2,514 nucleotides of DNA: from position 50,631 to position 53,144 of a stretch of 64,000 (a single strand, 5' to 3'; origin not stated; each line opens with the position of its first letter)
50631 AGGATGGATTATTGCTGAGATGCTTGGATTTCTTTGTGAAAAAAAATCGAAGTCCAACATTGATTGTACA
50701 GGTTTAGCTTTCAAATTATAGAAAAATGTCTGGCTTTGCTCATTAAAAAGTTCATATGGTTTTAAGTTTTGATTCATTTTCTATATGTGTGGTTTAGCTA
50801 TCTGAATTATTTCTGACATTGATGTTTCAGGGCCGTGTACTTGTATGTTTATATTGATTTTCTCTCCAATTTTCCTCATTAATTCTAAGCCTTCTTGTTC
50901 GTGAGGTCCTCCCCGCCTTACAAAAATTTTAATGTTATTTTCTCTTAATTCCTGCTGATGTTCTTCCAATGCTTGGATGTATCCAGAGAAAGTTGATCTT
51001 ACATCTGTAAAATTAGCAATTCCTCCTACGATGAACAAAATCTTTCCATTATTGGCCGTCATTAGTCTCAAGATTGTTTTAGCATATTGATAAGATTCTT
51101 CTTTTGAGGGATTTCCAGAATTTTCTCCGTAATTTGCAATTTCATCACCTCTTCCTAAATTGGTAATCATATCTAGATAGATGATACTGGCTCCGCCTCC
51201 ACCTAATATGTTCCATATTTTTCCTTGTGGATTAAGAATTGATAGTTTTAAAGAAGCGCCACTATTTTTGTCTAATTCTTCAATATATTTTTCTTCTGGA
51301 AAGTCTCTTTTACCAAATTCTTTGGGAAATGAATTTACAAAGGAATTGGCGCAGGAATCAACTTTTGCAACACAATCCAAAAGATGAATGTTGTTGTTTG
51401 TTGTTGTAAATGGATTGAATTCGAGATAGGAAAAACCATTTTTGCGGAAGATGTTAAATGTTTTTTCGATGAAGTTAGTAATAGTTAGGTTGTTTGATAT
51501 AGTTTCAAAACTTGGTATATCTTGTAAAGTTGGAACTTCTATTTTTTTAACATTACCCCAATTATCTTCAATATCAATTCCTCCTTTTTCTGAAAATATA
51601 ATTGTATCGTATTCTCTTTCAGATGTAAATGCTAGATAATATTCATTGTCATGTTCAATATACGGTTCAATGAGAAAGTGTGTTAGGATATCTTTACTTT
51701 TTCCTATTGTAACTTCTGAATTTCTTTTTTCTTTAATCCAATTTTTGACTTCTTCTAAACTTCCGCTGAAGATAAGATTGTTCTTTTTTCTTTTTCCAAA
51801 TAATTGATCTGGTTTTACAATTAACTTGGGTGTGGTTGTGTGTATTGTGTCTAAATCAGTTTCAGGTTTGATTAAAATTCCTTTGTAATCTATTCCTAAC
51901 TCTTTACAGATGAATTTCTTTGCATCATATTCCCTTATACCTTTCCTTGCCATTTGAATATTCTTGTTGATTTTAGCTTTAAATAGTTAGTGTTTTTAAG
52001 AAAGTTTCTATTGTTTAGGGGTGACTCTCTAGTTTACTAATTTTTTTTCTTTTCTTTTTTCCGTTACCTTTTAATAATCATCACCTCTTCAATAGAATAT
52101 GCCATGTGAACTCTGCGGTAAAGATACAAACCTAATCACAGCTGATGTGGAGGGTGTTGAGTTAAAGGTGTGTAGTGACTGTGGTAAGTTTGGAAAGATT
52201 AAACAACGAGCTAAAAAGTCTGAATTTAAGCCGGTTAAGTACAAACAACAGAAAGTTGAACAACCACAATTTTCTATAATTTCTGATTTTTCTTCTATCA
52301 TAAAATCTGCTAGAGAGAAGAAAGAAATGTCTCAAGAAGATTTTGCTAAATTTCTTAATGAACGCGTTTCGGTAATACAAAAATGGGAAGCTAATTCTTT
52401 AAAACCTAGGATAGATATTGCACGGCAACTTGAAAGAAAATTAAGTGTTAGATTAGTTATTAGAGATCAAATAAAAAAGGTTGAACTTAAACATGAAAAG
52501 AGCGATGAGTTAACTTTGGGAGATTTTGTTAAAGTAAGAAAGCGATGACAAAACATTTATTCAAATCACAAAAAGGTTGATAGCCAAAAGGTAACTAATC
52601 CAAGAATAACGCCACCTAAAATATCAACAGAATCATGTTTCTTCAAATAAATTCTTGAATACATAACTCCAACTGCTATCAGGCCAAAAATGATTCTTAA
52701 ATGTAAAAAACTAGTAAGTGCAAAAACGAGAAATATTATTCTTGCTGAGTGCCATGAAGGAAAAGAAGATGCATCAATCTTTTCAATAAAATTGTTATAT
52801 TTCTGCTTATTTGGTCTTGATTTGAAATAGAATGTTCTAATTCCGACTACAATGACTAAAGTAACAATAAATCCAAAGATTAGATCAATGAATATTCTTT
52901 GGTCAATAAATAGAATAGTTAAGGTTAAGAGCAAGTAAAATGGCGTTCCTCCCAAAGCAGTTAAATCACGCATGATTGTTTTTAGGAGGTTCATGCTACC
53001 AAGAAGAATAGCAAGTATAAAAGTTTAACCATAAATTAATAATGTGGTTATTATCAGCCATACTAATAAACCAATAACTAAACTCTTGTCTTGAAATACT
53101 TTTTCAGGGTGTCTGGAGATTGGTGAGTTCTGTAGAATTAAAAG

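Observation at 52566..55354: DPPR-synthase-like UbiA enzyme + PAP2 phosphatase + GT-C transferase: a mycobacterial-type polyprenyl-phospho-pentose donor pathway in an archaeon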

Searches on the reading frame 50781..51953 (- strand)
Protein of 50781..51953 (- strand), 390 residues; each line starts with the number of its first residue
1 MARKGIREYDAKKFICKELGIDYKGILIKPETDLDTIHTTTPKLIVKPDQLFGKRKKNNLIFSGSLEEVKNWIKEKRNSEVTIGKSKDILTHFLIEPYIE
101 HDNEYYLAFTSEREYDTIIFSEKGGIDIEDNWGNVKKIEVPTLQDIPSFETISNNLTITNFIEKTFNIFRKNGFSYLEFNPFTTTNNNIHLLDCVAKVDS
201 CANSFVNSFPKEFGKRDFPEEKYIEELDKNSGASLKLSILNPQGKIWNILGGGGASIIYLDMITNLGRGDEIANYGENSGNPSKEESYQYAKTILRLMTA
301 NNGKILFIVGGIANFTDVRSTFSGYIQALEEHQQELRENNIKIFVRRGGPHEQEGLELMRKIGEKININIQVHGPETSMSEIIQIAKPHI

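Call 3: search_protein_families(library=pfam, proteins=[window:50781-51953:-], max_evalue=0.01)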
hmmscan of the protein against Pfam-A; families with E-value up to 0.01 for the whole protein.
window:50781-51953:- (390 aa): 3 families
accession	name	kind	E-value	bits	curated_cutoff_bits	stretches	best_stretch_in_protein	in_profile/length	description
PF16114.10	Citrate_bind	-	3.5e-69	232.3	26.8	1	218-386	4-174/177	ATP citrate lyase citrate-binding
PF24948.1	Citrate_synth_N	-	5.6e-55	186.7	83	1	2-205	1-227/232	ATP-citrate synthase ATP-grasp domain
PF08442.15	ATP-grasp_2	-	7.1e-07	29.5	29.5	1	6-143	2-151/202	ATP-grasp domain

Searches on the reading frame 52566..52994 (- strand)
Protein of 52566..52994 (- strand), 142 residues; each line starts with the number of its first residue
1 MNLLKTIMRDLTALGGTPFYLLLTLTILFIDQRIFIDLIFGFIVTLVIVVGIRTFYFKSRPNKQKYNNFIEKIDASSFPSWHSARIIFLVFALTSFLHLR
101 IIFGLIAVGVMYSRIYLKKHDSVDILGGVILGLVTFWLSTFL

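Call 3: search_protein_families(library=pfam, proteins=[window:52566-52994:-], max_evalue=0.01)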
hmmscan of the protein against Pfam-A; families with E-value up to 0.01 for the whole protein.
window:52566-52994:- (142 aa): 2 families
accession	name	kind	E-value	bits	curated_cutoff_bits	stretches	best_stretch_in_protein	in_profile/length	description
PF01569.27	PAP2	-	2.4e-11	43.9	27.2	1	37-140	4-122/130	PAP2 superfamily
PF14378.12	PAP2_3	-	0.00096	19.4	27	0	75-138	124-190/190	PAP2 superfamily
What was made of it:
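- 52566..52994 (-): PAP2-family lipid phosphatase, 142 aa; candidate 5'-phosphatase for polyprenyl-P-ribose-5-P. Pfam PAP2 2.4e-11 (call 3).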

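Call 4: search_protein_families(library=ncbifam, proteins=[window:52566-52994:-], max_evalue=0.01)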
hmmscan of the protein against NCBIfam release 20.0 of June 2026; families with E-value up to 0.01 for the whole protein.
window:52566-52994:- (142 aa): 3 families
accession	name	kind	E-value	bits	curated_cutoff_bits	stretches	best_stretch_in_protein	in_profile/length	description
NF008813.0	PRK11837.1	equivalog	1.3e-10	41.6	229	1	31-136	57-165/202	undecaprenyl-diphosphate phosphatase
NF047884.1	UdeprDiPSep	equivalog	4.4e-10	39.8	250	1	3-137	40-181/188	undecaprenyl-diphosphatase SepP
NF052609.1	PhinosDhcerSyn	equivalog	0.0012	18.4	480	1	77-136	218-280/305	phosphoinositol dihydroceramide synthase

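Call 7: search_solved_structures(query=window:52566-52994:-, max_evalue=1, show_alignments=1)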
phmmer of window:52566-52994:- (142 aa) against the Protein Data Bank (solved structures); distinct sequences matched with E-value up to 1: 4.
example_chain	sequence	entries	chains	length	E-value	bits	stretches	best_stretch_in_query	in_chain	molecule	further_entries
6ebu_A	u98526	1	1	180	1.9e-06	31.5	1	16-135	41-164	LpxE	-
5jki_A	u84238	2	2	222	0.0061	20.2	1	5-138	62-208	Putative lipid phosphate phosphatase YodM | Phosphatidylglycerophosphatase B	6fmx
9vj3_A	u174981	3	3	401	0.76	13.4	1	76-138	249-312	Inositol phosphorylceramide synthase catalytic subunit AUR1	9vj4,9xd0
9ivc_A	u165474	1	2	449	0.89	13.2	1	76-138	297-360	Inositol phosphorylceramide synthase catalytic subunit AUR1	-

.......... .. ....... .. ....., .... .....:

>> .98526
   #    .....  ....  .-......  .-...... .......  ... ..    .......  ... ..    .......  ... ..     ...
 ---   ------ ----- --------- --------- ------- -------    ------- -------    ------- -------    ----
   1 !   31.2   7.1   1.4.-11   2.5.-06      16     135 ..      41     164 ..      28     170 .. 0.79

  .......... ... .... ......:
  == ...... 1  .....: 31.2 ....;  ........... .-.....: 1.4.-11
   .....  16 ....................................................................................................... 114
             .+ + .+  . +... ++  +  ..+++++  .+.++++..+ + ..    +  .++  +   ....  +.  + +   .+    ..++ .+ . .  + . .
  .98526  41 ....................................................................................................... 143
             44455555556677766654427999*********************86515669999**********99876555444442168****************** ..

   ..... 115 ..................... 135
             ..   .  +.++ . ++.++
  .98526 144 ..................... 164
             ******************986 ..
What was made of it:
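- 52566..52994 (-): Closest solved structure is LpxE 6ebu, E=1.9e-6 (call 7).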
